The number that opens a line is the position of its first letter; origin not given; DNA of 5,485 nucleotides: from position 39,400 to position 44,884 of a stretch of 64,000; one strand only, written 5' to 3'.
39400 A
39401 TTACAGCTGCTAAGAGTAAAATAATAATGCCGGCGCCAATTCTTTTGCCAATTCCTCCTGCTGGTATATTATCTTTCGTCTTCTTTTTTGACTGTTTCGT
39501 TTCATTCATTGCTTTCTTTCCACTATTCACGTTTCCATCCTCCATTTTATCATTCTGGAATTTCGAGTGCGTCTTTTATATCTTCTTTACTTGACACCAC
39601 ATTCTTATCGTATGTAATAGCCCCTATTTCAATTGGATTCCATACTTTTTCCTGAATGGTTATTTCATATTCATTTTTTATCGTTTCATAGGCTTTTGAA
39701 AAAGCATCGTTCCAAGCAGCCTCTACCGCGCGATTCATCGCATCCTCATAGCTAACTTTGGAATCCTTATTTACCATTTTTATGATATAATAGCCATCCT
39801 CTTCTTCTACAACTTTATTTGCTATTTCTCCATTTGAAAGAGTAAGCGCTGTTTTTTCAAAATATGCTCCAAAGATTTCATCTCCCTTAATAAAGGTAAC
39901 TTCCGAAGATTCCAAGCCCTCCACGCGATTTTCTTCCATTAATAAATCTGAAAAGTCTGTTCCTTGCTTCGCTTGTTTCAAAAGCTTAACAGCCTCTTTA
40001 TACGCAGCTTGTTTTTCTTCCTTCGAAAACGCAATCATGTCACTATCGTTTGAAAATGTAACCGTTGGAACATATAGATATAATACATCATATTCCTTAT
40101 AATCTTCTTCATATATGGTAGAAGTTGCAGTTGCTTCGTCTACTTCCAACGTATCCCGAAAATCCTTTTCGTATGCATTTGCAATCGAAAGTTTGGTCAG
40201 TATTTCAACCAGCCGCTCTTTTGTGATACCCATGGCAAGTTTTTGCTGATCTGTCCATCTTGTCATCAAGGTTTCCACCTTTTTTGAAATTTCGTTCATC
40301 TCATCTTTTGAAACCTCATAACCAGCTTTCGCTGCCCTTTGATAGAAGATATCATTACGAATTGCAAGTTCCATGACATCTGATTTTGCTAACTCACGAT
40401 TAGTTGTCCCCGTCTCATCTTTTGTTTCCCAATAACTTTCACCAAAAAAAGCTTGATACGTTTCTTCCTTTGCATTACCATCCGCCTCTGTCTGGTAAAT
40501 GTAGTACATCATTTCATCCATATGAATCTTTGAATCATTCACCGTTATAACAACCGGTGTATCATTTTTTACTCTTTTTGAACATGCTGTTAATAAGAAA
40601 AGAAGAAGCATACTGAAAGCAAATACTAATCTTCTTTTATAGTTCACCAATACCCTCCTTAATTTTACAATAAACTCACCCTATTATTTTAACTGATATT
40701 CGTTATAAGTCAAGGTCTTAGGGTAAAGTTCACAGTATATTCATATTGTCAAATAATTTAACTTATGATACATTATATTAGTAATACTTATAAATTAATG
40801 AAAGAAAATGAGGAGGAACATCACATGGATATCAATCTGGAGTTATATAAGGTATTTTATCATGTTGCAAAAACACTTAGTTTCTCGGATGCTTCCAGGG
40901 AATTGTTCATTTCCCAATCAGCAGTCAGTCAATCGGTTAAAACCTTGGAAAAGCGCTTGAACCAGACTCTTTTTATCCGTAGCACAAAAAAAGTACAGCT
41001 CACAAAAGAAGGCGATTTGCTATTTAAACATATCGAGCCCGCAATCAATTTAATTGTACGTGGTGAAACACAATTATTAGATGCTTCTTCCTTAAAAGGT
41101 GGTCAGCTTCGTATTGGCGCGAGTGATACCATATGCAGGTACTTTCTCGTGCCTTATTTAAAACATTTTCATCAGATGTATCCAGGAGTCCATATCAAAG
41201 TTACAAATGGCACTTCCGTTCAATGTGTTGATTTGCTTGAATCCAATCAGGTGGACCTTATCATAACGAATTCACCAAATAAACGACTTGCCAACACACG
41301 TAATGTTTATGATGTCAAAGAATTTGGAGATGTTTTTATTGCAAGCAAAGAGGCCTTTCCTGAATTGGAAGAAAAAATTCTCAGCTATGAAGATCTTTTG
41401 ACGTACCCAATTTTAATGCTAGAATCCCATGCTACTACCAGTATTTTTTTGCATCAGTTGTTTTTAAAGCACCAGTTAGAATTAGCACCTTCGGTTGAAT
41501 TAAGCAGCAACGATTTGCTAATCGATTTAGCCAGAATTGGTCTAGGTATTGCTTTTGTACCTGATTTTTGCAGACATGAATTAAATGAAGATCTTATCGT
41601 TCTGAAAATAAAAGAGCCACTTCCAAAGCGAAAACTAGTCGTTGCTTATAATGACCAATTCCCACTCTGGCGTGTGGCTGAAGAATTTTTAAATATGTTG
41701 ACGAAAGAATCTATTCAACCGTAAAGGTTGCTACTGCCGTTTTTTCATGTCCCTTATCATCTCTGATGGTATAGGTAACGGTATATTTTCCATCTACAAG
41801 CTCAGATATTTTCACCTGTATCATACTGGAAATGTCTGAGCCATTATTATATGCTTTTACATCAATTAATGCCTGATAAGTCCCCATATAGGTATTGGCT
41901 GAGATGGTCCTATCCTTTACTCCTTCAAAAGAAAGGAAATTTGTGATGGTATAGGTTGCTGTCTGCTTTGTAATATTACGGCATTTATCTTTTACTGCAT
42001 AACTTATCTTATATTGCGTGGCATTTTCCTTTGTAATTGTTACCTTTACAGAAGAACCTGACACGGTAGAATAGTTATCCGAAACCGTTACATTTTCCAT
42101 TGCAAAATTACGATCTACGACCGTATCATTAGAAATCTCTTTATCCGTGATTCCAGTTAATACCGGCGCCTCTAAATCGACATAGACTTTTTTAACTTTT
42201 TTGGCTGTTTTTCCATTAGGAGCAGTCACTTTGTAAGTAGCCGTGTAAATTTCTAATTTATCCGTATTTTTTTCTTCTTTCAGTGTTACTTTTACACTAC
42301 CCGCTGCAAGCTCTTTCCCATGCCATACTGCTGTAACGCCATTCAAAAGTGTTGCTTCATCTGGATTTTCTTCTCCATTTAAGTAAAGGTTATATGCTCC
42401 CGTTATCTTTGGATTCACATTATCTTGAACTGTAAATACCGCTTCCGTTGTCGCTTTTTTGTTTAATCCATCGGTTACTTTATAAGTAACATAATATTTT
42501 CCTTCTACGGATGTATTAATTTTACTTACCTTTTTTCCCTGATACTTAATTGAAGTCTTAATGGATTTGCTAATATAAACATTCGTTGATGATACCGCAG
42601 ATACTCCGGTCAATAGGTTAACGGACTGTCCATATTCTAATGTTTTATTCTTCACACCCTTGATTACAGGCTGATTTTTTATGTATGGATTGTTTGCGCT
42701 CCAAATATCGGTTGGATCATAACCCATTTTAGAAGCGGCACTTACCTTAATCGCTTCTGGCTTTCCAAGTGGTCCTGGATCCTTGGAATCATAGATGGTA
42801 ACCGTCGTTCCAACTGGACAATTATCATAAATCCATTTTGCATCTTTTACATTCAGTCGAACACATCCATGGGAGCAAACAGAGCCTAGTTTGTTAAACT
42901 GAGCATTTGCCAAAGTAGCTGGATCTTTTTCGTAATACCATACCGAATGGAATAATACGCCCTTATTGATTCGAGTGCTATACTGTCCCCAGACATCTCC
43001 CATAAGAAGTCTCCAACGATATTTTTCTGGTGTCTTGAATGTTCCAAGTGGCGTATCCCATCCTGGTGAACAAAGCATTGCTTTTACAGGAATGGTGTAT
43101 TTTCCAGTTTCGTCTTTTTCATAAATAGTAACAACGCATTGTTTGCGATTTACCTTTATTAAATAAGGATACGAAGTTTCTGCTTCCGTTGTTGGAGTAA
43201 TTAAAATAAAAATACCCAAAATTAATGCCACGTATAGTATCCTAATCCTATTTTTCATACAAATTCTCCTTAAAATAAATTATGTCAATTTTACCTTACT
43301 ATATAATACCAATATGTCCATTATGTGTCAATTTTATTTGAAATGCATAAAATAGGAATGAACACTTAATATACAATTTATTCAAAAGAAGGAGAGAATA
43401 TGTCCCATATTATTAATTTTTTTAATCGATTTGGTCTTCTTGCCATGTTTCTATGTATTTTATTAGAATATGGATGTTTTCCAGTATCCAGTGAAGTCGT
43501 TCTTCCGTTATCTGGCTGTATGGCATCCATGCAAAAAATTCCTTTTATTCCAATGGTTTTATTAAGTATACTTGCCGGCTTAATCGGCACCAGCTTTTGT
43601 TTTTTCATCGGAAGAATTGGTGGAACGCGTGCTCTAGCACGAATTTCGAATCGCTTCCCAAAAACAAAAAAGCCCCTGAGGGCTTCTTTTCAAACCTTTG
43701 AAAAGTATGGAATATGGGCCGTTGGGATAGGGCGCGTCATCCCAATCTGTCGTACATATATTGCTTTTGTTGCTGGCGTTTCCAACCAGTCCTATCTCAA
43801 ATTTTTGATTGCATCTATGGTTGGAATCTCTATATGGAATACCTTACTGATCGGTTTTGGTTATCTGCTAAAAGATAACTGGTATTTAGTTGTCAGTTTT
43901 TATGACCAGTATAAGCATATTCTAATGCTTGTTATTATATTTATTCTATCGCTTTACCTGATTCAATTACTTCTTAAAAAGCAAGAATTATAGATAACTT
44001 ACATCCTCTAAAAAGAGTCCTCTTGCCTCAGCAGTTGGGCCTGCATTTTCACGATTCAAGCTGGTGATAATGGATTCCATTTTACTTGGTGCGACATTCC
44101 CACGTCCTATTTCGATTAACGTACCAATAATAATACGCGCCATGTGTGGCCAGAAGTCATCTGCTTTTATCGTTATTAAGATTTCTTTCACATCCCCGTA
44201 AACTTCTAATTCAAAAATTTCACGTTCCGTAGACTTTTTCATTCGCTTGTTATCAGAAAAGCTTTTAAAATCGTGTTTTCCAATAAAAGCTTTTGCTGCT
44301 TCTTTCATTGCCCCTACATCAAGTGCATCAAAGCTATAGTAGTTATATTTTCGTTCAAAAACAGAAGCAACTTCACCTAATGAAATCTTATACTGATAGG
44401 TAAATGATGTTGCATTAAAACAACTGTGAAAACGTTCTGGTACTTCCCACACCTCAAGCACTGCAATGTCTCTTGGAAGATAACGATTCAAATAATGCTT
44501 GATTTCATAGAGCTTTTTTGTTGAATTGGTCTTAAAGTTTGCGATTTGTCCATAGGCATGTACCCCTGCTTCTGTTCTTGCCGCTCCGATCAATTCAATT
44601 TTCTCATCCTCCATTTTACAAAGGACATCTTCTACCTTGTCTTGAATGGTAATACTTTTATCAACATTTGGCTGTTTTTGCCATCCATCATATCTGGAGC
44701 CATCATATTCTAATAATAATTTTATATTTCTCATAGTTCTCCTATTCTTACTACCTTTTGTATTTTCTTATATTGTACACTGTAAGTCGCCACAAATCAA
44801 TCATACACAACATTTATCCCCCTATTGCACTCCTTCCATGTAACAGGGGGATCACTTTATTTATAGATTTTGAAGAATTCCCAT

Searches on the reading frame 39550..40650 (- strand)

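Call 72: search_protein_families(library=pfam, proteins=[window:39550-40650:-], max_evalue=0.00001)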
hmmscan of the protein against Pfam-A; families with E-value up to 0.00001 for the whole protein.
window:39550-40650:- (366 aa): 2 families
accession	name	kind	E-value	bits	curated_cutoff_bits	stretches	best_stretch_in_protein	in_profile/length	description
PF13623.11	SurA_N_2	-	1.2e-06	28.9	28.5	1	12-133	17-130/145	SurA-like N-terminal domain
PF00639.27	Rotamase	-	2.4e-06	28.8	21.7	1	209-292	11-95/97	PPIC-type PPIASE domain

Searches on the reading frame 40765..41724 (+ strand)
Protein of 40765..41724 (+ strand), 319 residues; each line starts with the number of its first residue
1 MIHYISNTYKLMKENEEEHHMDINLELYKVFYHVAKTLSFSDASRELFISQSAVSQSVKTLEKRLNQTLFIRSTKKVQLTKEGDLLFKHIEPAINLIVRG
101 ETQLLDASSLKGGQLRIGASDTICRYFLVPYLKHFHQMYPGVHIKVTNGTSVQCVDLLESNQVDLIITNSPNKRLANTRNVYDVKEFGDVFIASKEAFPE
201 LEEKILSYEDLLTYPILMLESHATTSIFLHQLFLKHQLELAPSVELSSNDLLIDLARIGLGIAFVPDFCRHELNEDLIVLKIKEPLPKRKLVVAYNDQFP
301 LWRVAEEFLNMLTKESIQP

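Call 72: search_protein_families(library=pfam, proteins=[window:40765-41724:+], max_evalue=0.00001)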
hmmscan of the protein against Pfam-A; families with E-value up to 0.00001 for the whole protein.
window:40765-41724:+ (319 aa): 2 families
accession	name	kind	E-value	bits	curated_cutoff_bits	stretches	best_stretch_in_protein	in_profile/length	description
PF03466.25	LysR_substrate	-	1.3e-34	119.9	28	1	111-314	4-206/209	LysR substrate binding domain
PF00126.33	HTH_1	-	8.1e-20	71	26.6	1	25-83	1-59/60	Bacterial regulatory helix-turn-helix protein, lysR family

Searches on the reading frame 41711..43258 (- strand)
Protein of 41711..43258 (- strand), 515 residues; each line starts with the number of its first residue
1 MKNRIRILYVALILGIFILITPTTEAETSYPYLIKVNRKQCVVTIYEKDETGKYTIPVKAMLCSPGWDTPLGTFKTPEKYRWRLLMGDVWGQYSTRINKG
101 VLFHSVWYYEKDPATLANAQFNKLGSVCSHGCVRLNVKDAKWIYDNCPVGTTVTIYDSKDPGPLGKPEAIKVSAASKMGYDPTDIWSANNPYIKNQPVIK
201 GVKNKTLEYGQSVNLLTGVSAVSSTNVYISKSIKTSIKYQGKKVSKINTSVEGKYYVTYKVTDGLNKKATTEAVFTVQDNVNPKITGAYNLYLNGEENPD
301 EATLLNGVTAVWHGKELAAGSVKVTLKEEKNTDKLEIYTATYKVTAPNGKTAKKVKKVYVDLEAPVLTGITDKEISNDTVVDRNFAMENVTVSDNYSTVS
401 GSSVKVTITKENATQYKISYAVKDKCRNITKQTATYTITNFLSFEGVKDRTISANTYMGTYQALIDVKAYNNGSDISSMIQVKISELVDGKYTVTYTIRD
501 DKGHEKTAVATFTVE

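Call 72: search_protein_families(library=pfam, proteins=[window:41711-43258:-], max_evalue=0.00001)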
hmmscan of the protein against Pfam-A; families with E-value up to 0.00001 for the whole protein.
window:41711-43258:- (515 aa): 2 families
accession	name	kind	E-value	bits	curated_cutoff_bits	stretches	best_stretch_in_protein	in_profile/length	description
PF03734.19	YkuD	-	7.8e-17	62.7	23.4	1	32-155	2-146/146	L,D-transpeptidase catalytic domain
PF16403.11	Bact_surface_Ig-like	-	2.6e-08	34.2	27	0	199-271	3-65/71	Bacterial surface protein, Ig-like domain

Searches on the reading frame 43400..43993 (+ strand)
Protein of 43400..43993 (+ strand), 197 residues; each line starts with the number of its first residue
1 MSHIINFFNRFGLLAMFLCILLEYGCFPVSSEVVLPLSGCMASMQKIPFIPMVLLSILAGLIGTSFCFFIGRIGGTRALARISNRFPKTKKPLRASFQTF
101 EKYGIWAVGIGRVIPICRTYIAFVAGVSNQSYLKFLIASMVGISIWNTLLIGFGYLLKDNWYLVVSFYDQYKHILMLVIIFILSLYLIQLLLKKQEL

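Call 72: search_protein_families(library=pfam, proteins=[window:43400-43993:+], max_evalue=0.00001)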
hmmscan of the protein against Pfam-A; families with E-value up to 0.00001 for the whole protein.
window:43400-43993:+ (197 aa): 1 family
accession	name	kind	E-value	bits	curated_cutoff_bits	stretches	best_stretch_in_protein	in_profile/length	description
PF09335.16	VTT_dom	-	2.8e-19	70.2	33.9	1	31-156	3-123/123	VTT domain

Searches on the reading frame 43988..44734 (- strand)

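Call 72: search_protein_families(library=pfam, proteins=[window:43988-44734:-], max_evalue=0.00001)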
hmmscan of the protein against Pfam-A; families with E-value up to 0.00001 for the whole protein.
window:43988-44734:- (248 aa): 1 family
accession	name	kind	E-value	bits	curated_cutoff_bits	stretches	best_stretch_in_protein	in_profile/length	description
PF01416.25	PseudoU_synth_1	-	4e-36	124.2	23.3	2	146-247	1-107/108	tRNA pseudouridine synthase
